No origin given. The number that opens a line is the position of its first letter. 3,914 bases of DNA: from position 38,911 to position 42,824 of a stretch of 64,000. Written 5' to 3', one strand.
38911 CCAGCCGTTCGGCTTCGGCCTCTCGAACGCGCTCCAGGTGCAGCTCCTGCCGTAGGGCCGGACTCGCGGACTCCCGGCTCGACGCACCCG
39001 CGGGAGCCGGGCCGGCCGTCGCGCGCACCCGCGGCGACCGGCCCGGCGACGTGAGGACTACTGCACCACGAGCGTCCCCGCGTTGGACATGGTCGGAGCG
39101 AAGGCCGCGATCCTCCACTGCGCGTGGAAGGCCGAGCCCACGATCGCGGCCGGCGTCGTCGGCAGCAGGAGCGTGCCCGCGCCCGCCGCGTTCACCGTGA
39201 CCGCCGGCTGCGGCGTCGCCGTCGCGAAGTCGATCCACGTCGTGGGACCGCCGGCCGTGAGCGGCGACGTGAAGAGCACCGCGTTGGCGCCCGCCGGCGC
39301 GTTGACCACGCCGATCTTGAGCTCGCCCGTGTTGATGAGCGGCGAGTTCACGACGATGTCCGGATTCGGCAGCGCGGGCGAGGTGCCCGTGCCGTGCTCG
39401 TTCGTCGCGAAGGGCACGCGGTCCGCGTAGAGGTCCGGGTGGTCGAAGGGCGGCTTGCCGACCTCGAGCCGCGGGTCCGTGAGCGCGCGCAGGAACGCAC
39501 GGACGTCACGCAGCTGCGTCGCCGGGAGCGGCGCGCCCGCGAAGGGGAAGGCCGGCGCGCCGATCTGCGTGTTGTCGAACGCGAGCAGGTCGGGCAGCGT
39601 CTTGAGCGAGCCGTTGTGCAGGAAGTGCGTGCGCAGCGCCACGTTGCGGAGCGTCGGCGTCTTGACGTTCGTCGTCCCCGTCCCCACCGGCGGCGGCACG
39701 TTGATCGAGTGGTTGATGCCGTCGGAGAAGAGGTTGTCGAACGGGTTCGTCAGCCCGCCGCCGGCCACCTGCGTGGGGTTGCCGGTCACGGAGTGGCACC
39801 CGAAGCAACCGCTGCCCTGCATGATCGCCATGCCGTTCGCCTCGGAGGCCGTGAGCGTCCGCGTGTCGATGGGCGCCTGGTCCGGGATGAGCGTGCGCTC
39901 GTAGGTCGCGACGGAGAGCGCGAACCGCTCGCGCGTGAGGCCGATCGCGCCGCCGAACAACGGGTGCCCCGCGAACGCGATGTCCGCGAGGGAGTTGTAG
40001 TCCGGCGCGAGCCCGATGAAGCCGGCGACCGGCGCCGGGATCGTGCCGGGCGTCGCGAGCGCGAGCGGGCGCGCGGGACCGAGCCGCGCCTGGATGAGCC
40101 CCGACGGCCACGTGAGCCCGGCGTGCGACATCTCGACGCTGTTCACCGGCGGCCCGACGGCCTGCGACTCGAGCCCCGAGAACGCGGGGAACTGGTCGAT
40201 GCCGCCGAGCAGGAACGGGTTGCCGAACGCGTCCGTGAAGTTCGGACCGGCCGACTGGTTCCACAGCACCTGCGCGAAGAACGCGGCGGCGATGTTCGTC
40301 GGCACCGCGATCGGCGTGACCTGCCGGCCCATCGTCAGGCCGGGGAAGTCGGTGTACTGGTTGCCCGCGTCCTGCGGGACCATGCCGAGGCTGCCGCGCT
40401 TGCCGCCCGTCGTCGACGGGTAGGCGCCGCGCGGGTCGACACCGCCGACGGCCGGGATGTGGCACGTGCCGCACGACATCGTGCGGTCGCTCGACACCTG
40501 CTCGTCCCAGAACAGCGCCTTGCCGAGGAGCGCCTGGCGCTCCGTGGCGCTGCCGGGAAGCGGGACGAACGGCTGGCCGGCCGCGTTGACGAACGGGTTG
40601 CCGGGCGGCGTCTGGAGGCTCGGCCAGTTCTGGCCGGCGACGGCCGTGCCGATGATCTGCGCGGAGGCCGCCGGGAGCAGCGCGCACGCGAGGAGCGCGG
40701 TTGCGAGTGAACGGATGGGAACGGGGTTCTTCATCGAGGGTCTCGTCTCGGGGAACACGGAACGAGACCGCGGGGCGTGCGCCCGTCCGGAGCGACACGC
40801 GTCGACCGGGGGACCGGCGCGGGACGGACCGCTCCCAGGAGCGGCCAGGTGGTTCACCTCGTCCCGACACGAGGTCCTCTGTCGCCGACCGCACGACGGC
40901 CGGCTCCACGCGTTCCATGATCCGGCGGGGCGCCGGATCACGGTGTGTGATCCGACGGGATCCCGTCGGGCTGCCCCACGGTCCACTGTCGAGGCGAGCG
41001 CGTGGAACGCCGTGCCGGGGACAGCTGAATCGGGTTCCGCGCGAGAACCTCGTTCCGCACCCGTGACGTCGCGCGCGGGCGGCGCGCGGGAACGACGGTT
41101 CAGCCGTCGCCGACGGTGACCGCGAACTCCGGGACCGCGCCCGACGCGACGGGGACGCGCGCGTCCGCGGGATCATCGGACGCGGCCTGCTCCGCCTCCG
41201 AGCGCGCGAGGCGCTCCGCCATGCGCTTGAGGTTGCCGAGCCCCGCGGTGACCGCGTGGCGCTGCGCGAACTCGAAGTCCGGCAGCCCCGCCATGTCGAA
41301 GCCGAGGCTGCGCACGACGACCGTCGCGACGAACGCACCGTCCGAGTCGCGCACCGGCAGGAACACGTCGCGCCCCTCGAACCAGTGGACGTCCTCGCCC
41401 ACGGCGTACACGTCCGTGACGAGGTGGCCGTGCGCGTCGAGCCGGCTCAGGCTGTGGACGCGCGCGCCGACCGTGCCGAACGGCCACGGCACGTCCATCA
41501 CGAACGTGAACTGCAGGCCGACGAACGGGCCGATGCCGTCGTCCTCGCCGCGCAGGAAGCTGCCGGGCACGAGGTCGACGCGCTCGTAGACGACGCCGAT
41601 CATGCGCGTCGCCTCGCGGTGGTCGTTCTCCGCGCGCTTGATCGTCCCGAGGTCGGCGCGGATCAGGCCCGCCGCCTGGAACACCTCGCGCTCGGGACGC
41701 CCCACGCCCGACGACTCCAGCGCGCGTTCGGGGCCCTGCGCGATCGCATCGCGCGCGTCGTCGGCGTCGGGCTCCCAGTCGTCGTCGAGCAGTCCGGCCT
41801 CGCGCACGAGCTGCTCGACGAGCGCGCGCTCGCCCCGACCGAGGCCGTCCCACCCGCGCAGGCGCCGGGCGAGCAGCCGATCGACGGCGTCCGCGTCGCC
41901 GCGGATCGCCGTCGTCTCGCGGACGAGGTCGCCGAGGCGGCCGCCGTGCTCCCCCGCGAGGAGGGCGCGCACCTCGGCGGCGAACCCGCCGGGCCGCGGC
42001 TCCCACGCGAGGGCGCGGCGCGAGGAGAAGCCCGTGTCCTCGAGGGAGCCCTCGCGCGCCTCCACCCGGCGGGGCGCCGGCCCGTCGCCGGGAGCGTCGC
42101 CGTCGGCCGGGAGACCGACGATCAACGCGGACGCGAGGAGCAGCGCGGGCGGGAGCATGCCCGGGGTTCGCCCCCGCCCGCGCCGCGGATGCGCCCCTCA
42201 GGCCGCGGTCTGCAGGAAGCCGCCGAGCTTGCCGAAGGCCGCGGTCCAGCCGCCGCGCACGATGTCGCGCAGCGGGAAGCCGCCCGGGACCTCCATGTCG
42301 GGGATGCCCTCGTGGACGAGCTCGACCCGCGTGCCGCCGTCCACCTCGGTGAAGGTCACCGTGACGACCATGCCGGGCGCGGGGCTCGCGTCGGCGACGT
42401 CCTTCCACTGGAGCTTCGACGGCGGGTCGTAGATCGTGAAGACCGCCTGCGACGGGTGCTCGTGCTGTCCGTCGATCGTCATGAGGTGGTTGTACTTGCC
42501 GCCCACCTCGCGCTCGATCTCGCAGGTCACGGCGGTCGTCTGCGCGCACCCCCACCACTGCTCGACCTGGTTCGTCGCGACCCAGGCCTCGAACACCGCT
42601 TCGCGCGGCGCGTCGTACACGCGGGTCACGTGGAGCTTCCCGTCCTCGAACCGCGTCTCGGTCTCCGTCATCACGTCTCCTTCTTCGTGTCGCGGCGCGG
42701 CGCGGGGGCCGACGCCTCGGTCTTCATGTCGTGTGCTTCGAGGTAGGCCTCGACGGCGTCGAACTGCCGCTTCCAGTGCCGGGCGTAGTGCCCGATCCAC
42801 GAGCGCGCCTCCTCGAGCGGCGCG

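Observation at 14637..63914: A module of about 120 aa ending in an invariant proline forms the C-terminus of at least five unrelated exoenzymes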

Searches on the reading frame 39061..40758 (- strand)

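Call 47: search_protein_families(library=pfam, proteins=[window:39061-40758:-], max_evalue=0.001)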
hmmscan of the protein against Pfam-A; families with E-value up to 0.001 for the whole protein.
window:39061-40758:- (566 aa): 2 families
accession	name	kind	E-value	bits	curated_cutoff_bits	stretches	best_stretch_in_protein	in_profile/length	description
PF03150.19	CCP_MauG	-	1.7e-20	74.6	25.6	1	74-299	2-142/149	Di-haem cytochrome c peroxidase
PF00034.26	Cytochrom_C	-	1.8e-06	29.6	21.3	0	307-426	2-89/90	Cytochrome c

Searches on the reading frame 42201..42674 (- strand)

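Call 47: search_protein_families(library=pfam, proteins=[window:42201-42674:-], max_evalue=0.001)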
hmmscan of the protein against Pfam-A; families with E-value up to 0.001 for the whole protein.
window:42201-42674:- (158 aa): 2 families
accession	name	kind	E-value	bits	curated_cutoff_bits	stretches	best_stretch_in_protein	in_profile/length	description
PF08327.17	AHSA1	-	7.3e-22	78.4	22.1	1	21-152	1-122/125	Activator of Hsp90 ATPase homolog 1-like protein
PF10604.15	Polyketide_cyc2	-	4.8e-06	27.4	27.4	1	13-147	3-130/142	Polyketide cyclase / dehydrase and lipid transport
